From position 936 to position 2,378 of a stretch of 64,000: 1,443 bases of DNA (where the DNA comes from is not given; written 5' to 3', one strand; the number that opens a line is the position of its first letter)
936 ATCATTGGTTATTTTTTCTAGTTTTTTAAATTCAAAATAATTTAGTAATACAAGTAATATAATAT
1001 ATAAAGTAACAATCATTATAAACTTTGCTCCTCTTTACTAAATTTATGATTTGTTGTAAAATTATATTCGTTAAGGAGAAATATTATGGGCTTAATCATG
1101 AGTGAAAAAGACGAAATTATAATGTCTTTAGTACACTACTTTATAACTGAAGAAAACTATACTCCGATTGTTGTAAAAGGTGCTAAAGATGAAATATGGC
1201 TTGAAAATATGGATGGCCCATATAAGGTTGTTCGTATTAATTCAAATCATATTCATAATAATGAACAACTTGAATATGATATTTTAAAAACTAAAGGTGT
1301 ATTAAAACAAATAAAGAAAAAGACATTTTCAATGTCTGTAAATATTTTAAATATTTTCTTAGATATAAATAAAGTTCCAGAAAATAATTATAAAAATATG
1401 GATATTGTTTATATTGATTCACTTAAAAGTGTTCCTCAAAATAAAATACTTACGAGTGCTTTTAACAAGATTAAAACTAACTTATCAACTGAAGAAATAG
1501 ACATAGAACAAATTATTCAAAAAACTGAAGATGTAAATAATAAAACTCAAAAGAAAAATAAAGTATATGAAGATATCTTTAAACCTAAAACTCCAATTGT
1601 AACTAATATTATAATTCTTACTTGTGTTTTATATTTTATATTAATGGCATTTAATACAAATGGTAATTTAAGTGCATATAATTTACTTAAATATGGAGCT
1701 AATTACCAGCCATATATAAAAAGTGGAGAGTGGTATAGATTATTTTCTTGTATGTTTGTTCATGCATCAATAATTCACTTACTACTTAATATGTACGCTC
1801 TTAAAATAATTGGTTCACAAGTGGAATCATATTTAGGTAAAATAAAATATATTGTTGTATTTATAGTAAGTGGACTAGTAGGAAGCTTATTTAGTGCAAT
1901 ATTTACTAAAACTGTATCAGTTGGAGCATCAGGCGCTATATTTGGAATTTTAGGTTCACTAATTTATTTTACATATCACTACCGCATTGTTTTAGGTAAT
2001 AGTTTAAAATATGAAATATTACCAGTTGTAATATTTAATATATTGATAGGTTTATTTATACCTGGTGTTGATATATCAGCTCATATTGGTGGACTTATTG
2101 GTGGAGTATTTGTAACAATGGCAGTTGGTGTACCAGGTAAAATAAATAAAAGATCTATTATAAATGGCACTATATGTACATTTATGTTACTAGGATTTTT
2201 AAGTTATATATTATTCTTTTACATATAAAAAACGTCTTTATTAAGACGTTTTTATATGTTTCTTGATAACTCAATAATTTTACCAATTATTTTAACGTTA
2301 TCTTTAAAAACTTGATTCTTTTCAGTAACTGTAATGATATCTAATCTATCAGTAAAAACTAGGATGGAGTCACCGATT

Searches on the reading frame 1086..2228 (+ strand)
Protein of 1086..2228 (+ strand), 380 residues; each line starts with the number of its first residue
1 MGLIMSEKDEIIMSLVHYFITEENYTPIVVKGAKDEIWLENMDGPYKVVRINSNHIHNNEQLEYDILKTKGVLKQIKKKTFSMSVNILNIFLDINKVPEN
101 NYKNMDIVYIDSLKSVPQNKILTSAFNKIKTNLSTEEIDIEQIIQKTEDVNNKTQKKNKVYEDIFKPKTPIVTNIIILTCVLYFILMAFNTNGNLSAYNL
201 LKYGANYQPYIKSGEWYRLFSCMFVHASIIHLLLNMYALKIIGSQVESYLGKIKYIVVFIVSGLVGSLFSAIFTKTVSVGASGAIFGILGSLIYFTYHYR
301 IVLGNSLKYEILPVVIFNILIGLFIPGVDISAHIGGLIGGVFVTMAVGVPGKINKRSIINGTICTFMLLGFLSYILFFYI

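Call 76: find_encoding_contigs(protein=window:1086-2228:+, flank=10000, max_places=1)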
Protein window:1086-2228:+ (380 aa): 10 contigs read that carry it; 1 place shown.
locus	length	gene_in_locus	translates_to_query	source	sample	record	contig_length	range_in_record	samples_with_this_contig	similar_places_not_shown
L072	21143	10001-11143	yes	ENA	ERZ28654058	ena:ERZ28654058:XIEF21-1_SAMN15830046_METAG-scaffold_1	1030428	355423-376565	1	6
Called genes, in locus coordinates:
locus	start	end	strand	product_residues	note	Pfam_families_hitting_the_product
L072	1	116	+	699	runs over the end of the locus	-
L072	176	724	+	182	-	-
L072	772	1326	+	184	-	-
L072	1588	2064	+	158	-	PF05198:IF3_N, PF00707:IF3_C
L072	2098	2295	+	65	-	PF01632:Ribosomal_L35p (weak)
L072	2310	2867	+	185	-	PF00453:Ribosomal_L20, PF07498:Rho_N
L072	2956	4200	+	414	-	PF11104:PilM_2 (faint), PF02491:SHS2_FTSA, PF14450:FtsA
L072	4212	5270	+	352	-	PF00091:Tubulin, PF12327:FtsZ_C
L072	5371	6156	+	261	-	PF03419:Peptidase_U4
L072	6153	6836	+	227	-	PF04542:Sigma70_r2, PF04545:Sigma70_r4, PF01381:HTH_3 (weak)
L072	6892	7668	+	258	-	PF04542:Sigma70_r2, PF04539:Sigma70_r3 (faint), PF04545:Sigma70_r4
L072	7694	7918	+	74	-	PF05239:PRC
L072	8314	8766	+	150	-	PF01252:Peptidase_A8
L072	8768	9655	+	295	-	PF01479:S4, PF00849:PseudoU_synth_2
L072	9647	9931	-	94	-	-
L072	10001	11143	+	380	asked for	PF01694:Rhomboid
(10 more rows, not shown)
